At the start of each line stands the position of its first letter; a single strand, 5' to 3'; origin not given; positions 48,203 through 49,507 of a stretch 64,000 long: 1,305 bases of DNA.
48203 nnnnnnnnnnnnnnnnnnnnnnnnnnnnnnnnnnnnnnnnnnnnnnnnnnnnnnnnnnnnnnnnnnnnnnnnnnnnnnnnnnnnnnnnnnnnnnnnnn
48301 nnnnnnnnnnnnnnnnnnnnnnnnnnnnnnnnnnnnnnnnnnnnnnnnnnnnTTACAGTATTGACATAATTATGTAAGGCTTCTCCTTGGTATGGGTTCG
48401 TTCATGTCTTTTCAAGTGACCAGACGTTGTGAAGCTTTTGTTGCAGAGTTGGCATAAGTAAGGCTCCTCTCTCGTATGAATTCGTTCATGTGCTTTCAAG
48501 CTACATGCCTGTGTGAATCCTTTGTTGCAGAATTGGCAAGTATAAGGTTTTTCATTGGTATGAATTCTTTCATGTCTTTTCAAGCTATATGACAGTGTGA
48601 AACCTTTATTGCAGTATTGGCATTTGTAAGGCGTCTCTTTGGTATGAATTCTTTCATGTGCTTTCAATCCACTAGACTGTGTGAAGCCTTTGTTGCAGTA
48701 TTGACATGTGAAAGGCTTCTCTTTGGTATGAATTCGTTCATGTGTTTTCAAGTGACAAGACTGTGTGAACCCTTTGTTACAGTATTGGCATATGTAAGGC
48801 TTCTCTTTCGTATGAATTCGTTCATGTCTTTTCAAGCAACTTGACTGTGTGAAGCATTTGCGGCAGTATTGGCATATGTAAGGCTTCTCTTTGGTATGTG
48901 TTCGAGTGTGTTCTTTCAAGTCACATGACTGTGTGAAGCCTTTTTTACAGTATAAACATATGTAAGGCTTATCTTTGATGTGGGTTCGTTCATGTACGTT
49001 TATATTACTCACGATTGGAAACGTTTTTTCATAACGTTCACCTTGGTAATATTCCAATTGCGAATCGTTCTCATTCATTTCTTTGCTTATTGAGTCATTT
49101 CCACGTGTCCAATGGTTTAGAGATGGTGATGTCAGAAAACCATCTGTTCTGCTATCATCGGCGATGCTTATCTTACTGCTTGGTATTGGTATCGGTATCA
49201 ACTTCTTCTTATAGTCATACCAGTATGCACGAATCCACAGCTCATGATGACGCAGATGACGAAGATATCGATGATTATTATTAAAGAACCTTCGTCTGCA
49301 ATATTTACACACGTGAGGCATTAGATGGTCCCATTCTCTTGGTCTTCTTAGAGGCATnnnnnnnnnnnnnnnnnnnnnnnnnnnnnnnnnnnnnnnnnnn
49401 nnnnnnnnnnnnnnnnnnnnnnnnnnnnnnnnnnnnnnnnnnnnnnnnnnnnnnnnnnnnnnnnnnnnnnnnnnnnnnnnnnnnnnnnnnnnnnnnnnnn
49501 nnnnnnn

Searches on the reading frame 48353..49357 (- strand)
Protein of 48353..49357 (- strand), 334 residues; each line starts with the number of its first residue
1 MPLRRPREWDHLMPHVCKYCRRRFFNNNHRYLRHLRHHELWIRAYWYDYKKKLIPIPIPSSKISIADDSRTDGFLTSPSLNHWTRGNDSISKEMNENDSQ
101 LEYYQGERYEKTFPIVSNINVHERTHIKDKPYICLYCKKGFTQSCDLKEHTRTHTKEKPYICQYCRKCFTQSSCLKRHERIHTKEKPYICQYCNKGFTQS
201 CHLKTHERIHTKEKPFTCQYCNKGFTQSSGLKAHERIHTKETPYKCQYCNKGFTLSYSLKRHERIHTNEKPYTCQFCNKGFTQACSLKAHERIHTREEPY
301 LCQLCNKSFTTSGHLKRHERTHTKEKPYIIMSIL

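Call 11: find_encoding_contigs(protein=window:48353-49357:-, flank=10000, max_places=4)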
Protein window:48353-49357:- (334 aa): no gene with exactly this product is on record in the collection.

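Call 54: search_protein_families(library=pfam, proteins=[window:48353-49357:-], max_evalue=0.001)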
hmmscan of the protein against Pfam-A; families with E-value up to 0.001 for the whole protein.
window:48353-49357:- (334 aa): 6 families
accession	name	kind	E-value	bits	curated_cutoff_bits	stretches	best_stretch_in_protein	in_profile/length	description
PF13465.12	zf-H2C2_2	-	3.2e-54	178.7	40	7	258-283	1-26/26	Zinc-finger double domain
PF00096.32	zf-C2H2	-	1.3e-33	113.9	25.2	6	216-238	1-23/23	Zinc finger, C2H2 type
PF13894.12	zf-C2H2_4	-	1.2e-24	85.1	27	1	300-322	1-23/24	C2H2-type zinc finger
PF12171.14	zf-C2H2_jaz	-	1.8e-11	44.3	22.6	0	302-321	4-23/27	Zinc-finger double-stranded RNA-binding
PF22995.2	C2CH-3rd_BIRD-IDD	-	4.6e-10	39.4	27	0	215-237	1-23/25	BIRD-IDD transcription factor, third C2HC zinc finger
PF14369.11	Zn_ribbon_19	-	1.5e-08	35.1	30.8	0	206-226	13-32/35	zinc-ribbon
